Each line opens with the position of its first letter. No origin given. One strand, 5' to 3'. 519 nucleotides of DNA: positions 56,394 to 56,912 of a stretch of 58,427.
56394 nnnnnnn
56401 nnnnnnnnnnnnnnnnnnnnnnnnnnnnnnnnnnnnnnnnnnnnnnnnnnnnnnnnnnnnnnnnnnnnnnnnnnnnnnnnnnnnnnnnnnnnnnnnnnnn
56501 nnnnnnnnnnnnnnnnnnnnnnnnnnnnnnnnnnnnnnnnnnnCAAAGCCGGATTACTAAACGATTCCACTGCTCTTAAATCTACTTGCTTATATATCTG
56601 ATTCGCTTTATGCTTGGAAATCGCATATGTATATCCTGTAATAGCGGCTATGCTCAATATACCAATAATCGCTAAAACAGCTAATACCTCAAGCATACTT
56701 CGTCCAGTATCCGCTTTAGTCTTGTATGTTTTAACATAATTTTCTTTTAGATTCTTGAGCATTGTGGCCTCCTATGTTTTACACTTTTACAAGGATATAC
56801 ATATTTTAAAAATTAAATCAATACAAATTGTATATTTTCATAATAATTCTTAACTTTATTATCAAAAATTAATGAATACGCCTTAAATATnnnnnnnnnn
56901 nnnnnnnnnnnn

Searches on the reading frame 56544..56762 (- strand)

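Call 16: search_protein_families(library=pfam, proteins=[window:56544-56762:-], max_evalue=10)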
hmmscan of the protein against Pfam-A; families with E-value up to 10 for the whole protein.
seq(73 aa): 2 families
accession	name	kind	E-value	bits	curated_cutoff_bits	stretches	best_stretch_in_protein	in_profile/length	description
PF07963.17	N_methyl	-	0.0043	17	21.2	1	22-41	8-27/27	Prokaryotic N-terminal methylation motif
PF00482.28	T2SSF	-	0.042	14.2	25.2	1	1-42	80-121/125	Type II secretion system (T2SS), protein F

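Call 17: search_protein_families(library=ncbifam, proteins=[window:56544-56762:-], max_evalue=10)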
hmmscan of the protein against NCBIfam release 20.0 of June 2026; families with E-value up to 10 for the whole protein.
seq(73 aa): 8 families
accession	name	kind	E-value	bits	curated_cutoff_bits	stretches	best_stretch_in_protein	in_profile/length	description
TIGR02523.1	type_IV_pilV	equivalog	0.0082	16.6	52.2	1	19-55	2-40/139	type IV pilus modification protein PilV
TIGR02532.1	IV_pilin_GFxxxE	domain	0.017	15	16.3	1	22-41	5-24/24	prepilin-type N-terminal cleavage/methylation domain-containing protein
NF007862.0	PRK10574.1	equivalog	0.02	15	138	1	18-51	4-37/145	prepilin peptidase-dependent pilin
TIGR01710.1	typeII_sec_gspG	equivalog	0.021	14.8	88.85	1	20-66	2-46/134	type II secretion system major pseudopilin GspG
TIGR01708.2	typeII_sec_gspH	equivalog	0.031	14.3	80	1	20-56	3-39/169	type II secretion system minor pseudopilin GspH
NF007800.0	PRK10506.1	equivalog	0.048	13.5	158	1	14-59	4-49/163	prepilin peptidase-dependent protein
NF041775.1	typeIV_PilA_Myxo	equivalog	0.054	13.5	400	1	19-52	11-44/214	type IV pilin protein PilA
NF007660.0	PRK10332.1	equivalog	0.1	13.2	86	1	16-60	6-50/107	prepilin-type N-terminal cleavage/methylation domain-containing protein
